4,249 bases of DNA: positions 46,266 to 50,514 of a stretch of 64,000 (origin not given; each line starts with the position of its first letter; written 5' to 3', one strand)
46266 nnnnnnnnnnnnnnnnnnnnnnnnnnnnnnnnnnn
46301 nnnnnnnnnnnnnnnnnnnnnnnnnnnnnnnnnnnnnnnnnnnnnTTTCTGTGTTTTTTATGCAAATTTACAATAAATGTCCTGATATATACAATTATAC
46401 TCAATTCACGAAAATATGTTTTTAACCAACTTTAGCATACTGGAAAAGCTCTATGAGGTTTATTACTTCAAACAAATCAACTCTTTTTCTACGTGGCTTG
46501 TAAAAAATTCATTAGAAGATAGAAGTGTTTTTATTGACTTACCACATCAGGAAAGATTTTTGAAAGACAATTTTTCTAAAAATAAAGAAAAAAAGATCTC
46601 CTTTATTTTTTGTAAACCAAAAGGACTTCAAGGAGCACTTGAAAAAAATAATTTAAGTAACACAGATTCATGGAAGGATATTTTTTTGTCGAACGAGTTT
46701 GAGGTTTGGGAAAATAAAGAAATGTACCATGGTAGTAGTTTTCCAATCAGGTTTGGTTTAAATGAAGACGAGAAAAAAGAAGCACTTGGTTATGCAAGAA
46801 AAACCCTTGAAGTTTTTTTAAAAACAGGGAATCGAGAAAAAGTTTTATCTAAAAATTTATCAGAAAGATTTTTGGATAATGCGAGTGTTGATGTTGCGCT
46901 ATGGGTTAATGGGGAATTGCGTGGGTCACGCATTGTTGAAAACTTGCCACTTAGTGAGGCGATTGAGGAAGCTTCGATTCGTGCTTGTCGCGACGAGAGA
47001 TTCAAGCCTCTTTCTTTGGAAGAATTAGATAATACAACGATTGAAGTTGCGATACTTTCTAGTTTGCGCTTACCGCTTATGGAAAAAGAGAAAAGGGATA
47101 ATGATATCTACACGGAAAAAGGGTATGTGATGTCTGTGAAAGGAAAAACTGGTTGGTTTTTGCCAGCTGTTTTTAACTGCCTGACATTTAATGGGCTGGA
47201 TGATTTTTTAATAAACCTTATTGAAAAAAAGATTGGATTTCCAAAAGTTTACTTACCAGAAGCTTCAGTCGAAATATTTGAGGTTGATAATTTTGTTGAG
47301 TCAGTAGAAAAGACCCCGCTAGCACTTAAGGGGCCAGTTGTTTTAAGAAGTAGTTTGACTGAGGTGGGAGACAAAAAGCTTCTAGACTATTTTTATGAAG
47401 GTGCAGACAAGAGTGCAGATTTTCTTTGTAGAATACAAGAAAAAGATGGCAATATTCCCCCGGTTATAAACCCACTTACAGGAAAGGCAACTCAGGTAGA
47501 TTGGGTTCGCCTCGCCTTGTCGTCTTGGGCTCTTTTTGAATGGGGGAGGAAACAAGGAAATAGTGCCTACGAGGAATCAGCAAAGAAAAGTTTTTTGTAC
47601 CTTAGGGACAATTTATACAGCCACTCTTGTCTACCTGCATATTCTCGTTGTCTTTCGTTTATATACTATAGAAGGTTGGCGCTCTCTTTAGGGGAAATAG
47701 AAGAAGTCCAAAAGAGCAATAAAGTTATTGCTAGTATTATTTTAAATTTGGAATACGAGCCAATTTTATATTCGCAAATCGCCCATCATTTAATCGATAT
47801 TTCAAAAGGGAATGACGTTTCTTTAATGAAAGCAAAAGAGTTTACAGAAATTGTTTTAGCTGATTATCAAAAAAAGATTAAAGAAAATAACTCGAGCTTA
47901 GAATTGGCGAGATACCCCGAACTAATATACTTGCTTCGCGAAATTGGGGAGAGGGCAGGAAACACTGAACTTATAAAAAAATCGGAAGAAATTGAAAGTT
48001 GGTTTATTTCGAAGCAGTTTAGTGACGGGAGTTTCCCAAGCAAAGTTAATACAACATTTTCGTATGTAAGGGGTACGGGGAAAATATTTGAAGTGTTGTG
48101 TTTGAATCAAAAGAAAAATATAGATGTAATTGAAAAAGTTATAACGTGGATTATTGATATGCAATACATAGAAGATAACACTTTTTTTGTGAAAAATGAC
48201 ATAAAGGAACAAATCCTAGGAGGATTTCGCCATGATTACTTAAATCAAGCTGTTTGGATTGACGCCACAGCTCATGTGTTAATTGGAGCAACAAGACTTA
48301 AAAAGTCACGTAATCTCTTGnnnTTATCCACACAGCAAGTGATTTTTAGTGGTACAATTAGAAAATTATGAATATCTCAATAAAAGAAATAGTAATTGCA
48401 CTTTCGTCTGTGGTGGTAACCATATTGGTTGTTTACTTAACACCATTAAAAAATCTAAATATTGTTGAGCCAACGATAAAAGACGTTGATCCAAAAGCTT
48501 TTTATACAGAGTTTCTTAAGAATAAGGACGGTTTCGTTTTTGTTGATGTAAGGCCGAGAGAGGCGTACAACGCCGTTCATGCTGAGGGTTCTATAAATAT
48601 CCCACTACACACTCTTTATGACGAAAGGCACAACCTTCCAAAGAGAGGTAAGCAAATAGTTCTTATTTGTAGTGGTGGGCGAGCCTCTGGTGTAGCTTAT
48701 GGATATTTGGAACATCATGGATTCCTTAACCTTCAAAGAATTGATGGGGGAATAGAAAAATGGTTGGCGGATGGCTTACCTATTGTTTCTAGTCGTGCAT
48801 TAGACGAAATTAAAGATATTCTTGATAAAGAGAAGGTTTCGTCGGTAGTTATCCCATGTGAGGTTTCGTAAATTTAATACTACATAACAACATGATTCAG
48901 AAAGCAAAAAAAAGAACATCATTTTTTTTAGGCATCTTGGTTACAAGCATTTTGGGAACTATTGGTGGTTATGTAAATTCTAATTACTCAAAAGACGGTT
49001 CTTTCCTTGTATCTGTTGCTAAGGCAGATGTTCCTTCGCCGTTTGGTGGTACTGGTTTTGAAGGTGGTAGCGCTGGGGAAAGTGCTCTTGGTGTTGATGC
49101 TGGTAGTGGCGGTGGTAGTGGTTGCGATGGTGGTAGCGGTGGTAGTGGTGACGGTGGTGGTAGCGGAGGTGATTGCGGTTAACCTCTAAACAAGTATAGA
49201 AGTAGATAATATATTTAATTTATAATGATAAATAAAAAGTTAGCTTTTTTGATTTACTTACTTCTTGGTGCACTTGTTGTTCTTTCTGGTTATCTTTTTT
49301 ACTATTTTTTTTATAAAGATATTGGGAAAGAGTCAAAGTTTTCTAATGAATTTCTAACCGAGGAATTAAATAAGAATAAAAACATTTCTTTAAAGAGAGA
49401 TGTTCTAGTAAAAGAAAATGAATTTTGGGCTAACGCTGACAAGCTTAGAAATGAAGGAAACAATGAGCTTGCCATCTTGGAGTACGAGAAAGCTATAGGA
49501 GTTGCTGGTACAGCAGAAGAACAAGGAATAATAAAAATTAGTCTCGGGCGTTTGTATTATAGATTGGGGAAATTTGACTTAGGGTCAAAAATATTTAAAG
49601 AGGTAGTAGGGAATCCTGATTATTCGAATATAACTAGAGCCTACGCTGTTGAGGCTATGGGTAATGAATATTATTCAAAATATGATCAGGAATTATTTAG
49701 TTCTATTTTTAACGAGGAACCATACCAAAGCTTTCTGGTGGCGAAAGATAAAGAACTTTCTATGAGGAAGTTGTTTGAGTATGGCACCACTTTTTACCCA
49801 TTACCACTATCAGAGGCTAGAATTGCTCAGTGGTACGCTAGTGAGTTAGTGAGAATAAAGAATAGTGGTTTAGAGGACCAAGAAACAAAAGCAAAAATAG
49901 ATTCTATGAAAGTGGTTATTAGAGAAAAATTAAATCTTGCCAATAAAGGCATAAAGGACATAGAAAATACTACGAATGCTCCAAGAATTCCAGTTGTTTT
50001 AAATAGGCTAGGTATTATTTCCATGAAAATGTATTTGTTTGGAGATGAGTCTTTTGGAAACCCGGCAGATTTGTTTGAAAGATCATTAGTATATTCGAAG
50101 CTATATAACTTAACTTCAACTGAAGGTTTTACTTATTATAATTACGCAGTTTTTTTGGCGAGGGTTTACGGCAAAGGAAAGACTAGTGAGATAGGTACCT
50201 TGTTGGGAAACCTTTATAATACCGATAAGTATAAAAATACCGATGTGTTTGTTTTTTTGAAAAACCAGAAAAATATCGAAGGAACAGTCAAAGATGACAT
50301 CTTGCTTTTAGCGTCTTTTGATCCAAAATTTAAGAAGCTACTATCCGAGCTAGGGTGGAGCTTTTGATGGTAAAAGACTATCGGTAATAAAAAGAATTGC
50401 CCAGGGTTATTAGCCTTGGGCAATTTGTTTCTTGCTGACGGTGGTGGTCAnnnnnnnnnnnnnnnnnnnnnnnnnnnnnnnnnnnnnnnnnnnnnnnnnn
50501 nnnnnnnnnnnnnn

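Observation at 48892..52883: Duplicated [precursor-like gene + membrane-anchored ~390-aa protein] cassette with a conserved N-terminus and hypervariable C-terminus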

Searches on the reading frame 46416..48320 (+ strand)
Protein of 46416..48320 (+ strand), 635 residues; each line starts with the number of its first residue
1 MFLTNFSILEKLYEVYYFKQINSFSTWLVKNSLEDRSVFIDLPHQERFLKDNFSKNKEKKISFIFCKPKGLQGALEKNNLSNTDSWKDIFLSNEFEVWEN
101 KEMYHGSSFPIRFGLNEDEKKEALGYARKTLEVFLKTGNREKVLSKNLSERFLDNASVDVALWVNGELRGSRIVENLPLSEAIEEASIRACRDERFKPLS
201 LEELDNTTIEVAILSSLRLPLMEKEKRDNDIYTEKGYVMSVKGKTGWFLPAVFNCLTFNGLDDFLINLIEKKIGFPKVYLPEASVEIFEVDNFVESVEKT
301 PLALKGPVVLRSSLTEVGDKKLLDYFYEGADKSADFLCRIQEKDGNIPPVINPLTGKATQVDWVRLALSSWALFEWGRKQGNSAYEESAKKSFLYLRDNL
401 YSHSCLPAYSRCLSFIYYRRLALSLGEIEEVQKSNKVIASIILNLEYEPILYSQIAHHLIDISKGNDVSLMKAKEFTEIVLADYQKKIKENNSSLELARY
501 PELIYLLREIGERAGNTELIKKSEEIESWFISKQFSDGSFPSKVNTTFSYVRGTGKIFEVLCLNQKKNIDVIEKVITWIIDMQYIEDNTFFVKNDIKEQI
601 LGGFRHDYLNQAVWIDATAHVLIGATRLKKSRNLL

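Call 7: search_protein_families(library=pfam, proteins=[window:46416-48320:+], max_evalue=0.01)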
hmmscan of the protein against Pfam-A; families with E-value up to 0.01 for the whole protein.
window:46416-48320:+ (635 aa): 1 family
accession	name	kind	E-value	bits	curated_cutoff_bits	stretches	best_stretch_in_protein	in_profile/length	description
PF01871.22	AMMECR1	-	9.2e-14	51.7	25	1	125-292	2-167/168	AMMECR1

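Call 8: search_protein_families(library=ncbifam, proteins=[window:46416-48320:+], max_evalue=0.01)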
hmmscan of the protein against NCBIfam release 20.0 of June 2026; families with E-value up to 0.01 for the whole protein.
window:46416-48320:+ (635 aa): 3 families
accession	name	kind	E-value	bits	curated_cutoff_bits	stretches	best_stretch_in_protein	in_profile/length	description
TIGR04335.1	AmmeMemoSam_A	hypoth_equivalog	5.5e-18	64.9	99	1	123-293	3-175/175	AmmeMemoRadiSam system protein A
TIGR00296.1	TIGR00296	hypoth_equivalog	2.8e-17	63.1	91.05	1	117-294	6-189/200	TIGR00296 family protein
NF002000.0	PRK00801.1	equivalog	2.3e-16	59.5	273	1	115-299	4-190/201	hypothetical protein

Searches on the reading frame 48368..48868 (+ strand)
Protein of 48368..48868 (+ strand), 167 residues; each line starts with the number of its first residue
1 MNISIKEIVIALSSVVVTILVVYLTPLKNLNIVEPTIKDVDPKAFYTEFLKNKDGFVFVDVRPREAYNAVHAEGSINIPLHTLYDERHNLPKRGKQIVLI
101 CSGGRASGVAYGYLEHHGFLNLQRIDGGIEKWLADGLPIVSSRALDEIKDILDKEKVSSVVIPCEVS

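Call 52: search_protein_families(library=pfam, proteins=[window:48368-48868:+], max_evalue=0.01)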
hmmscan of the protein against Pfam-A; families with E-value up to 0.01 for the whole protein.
window:48368-48868:+ (167 aa): 1 family
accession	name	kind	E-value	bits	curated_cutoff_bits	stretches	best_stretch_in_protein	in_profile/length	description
PF00581.25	Rhodanese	-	1.3e-14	54.9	22.2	1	52-134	10-101/102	Rhodanese-like domain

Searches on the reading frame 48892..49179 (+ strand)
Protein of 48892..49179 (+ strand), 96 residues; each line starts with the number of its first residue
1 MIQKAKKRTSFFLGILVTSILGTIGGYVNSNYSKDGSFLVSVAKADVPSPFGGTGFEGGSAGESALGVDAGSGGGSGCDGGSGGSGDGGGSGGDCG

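Call 7: search_protein_families(library=pfam, proteins=[window:48892-49179:+], max_evalue=0.01)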
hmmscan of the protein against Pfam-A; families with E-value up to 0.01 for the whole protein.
window:48892-49179:+ (96 aa): 0 families

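Call 8: search_protein_families(library=ncbifam, proteins=[window:48892-49179:+], max_evalue=0.01)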
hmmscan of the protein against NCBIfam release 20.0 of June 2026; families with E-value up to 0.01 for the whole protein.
window:48892-49179:+ (96 aa): 0 families

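Call 12: find_homologous_proteins(query=window:48892-49179:+, max_evalue=0.01)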
Query window:48892-49179:+ (96 aa): 15 proteins with E <= 0.01 among 1099 candidates.
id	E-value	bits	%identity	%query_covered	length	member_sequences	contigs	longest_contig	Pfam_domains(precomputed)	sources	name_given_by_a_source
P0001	7.8e-50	186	100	100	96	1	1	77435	-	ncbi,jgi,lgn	ncbi:MAG: hypothetical protein WC724_03450 [Candidatus Paceibacterota bacterium]|jgi:hypothetical pr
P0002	2.4e-40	155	84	73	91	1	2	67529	-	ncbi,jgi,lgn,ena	-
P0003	2.3e-35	139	86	73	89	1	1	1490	-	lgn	-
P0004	3.1e-32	129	79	73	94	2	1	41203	-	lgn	-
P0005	5.1e-28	116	68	73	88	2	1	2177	-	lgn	-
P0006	7.7e-26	109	77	63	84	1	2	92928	-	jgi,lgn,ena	jgi:hypothetical protein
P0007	2.1e-23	101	69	68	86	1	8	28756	-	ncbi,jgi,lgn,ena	-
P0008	8.3e-20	89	81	53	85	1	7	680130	-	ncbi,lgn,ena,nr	ncbi:MAG: hypothetical protein LiPW30_116 [Parcubacteria group bacterium LiPW_30]|nr:MAG: hypothetic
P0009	1.8e-19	88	72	63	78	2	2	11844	-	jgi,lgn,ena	-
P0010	2.1e-17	81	60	68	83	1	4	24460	-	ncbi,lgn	-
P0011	4.2e-17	80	52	94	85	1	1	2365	-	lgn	-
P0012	2.8e-16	78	73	51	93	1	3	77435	-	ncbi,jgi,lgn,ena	ncbi:MAG: hypothetical protein WC724_03465 [Candidatus Paceibacterota bacterium]|jgi:hypothetical pr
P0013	1.4e-13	69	75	50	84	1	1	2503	-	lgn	-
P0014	1.5e-12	66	75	50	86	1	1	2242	-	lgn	-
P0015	4.2e-10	58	57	49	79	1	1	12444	-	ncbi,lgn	-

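Call 79: search_protein_representatives(alignment_id=A2)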
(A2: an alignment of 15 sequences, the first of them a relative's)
Query: 15 sequences, 89 profile positions. Proteins with E-value up to 0.001 (for the whole library): 53; up to 1e-10: 16; up to 1e-30: 0. The best 53 are listed.
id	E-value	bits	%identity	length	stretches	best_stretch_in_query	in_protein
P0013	2.9e-30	120.8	-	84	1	1-88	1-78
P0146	3.0e-16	75.9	-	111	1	1-80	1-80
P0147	4.2e-15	72.2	-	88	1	1-87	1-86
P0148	1.0e-14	71.0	-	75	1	1-82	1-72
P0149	2.2e-14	69.9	-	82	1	1-83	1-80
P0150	7.3e-14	68.2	-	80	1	1-71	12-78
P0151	1.7e-13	67.1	-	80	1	1-83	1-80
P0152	3.6e-12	62.8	-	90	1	1-81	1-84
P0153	5.0e-12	62.3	-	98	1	1-84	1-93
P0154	5.8e-12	62.1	-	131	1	1-84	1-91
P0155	9.9e-12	61.4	-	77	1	1-81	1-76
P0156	2.1e-11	60.4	-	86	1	1-75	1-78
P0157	5.4e-11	59.0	-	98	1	1-82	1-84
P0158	6.1e-11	58.9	-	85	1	5-84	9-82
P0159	6.3e-11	58.8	-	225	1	1-87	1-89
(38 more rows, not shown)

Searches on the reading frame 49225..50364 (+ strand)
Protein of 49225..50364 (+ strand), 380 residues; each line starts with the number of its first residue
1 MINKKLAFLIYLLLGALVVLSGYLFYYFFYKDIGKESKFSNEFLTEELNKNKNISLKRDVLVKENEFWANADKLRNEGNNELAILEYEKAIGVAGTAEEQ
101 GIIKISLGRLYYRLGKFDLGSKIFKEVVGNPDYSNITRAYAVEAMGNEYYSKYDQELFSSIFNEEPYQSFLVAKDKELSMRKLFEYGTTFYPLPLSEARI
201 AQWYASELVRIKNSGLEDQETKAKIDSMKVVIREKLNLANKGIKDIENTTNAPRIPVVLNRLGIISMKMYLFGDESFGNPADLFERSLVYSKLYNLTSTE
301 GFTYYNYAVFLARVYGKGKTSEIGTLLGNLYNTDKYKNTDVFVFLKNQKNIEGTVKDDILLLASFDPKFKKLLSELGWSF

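Call 7: search_protein_families(library=pfam, proteins=[window:49225-50364:+], max_evalue=0.01)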
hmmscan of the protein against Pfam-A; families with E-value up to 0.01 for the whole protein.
window:49225-50364:+ (380 aa): 1 family
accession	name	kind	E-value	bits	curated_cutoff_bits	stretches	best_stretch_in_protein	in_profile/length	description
PF13181.12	TPR_8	-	0.0022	18.5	25.7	0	106-128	6-28/34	Tetratricopeptide repeat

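Call 8: search_protein_families(library=ncbifam, proteins=[window:49225-50364:+], max_evalue=0.01)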
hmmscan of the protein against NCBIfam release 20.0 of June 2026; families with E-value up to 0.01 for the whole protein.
window:49225-50364:+ (380 aa): 0 families

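Call 16: find_homologous_proteins(query=window:49225-50364:+, max_evalue=0.001)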
Query window:49225-50364:+ (380 aa): 10 proteins with E <= 0.001 among 6379 candidates.
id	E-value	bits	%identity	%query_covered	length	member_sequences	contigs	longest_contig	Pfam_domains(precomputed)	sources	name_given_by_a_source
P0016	8.8e-243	823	99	100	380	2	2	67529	-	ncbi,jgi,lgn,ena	-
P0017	1.2e-220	750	90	100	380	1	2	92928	-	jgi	jgi:hypothetical protein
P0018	3.7e-208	709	86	100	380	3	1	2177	-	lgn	-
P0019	7.7e-191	652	79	100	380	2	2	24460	-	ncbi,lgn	-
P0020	2.5e-125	437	71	75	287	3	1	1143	-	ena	-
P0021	3.7e-51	193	36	100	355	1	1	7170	PF13424.13,PF07719.24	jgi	-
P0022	2.4e-47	180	34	84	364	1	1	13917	-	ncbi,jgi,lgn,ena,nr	ncbi:MAG: hypothetical protein JO019_03950 [Candidatus Kaiserbacteria bacterium]|nr:hypothetical pro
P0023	3.5e-31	127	28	87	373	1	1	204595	-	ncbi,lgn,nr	ncbi:MAG: hypothetical protein Q7S75_02730 [bacterium]|nr:hypothetical protein [bacterium]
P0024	6.0e-26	110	27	100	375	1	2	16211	-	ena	-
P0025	9.5e-23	99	24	83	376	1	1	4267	-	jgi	jgi:tetratricopeptide (TPR) repeat protein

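Call 63: find_encoding_contigs(protein=P0023, flank=10000, max_places=1)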
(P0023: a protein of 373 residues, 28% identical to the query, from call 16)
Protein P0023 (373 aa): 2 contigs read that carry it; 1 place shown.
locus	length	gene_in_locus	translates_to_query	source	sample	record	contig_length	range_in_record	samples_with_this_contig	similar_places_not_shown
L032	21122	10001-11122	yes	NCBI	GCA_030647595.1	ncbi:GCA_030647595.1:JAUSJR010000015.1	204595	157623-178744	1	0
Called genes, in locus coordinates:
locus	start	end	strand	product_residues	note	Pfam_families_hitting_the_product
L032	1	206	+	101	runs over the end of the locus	PF00338:Ribosomal_S10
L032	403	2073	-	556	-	PF01011:PQQ (faint), PF13360:PQQ_2, PF13570:Beta-prop_ACSF4, PF07774:EMC1_C (faint), PF25171:Beta-prop_WDR36-Utp21_1st (faint), PF25292:Beta-prop_CGLA (faint), PF13360:PQQ_2, PF13570:Beta-prop_ACSF4, +1 more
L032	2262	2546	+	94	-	-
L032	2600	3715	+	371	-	-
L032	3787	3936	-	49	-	-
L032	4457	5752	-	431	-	-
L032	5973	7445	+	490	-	PF02624:YcaO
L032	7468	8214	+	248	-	PF00881:Nitroreductase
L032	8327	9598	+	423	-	-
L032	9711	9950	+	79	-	-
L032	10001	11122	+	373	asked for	-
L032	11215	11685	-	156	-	-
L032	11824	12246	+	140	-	PF04134:DCC1-like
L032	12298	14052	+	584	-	PF00578:AhpC-TSA, PF08534:Redoxin, PF13905:Thioredoxin_8, PF17991:Thioredoxin_10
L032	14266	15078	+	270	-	PF13432:TPR_16 (faint), PF13431:TPR_17 (faint), PF07719:TPR_2 (faint), PF13424:TPR_12 (faint), PF23914:TPR_CcmH_CycH (faint), PF00515:TPR_1 (faint), PF13181:TPR_8 (faint), PF13428:TPR_14 (faint), +1 more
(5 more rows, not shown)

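Call 64: find_encoding_contigs(protein=P0022, flank=10000, max_places=1)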
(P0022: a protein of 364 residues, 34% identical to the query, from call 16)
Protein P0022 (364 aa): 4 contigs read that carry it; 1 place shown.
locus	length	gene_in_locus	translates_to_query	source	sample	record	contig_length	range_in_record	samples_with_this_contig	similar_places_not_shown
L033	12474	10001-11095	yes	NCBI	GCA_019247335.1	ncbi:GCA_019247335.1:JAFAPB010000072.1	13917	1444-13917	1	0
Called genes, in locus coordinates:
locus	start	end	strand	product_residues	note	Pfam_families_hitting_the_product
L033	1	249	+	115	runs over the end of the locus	-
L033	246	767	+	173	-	PF08002:DUF1697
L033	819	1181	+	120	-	PF00338:Ribosomal_S10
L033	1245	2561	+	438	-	PF26299:MurL_N, PF26298:MurL_epimerase_C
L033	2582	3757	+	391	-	-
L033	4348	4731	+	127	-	-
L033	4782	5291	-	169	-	-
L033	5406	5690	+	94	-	-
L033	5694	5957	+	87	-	-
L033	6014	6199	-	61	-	-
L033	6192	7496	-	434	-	-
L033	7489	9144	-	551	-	PF00156:Pribosyltran (weak), PF01011:PQQ (faint), PF13360:PQQ_2, PF23414:Beta-prop_EML_2 (faint), PF25292:Beta-prop_CGLA (faint), PF13570:Beta-prop_ACSF4, PF13570:Beta-prop_ACSF4, PF13360:PQQ_2, +1 more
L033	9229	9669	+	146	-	PF00581:Rhodanese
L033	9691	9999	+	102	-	-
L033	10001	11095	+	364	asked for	-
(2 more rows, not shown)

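Call 65: find_encoding_contigs(protein=P0024, flank=10000, max_places=1)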
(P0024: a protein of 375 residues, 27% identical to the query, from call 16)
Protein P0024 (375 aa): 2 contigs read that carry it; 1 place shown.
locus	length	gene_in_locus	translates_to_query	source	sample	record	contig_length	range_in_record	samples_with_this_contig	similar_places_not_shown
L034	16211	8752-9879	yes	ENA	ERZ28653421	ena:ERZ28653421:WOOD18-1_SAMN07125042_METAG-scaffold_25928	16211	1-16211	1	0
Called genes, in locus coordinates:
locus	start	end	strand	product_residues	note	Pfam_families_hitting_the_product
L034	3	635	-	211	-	?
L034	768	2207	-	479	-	PF02624:YcaO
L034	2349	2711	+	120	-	-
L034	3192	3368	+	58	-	-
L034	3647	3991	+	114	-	-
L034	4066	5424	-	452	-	PF26299:MurL_N, PF26298:MurL_epimerase_C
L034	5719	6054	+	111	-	-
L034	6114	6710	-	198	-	PF00881:Nitroreductase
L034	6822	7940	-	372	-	PF02624:YcaO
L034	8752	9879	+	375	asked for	-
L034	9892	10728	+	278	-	PF07719:TPR_2 (faint), PF13431:TPR_17 (faint), PF13424:TPR_12 (faint), PF00515:TPR_1 (faint), PF13428:TPR_14 (faint), PF13432:TPR_16 (weak), PF14559:TPR_19 (weak)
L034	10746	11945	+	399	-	-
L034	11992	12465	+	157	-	-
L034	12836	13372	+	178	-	PF00297:Ribosomal_L3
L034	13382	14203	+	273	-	PF00573:Ribosomal_L4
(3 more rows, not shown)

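Call 77: predict_structure(alignment_id=A3)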
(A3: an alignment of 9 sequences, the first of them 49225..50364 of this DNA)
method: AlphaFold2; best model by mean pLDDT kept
length: 380 residues; sequences in the alignment: 9
mean_pLDDT: 86.6   pTM: 0.80
mean pLDDT of the five models: 86.6, 86.2, 85.2, 84.5, 84.0
residues with pLDDT >= 90: 251; 70-90: 80; 50-70: 15; < 50: 34
segments of 3 or more residues with pLDDT < 50: 29-49, 51-60
pLDDT, mean of each block of 10 residues (from residue 1): 70 75 53 34 45 42 74 85 95 89 93 94 97 93 95 93 96 93 97 96 97 91 96 97 83 91 98 94 94 88 98 95 96 88 92 90 97 94
secondary structure, 60 per line:
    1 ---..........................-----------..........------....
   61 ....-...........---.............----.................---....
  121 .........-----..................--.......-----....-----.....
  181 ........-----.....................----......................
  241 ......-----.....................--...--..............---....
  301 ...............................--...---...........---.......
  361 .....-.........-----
elements in order: H4-29 H41-50 H57-64 H66-76 H80-92 H97-113 H117-129 H135-152 H155-161 H167-170 H176-188 H194-214 H219-246 H252-272 H280-293 H297-331 H340-350 H354-365 H367-375
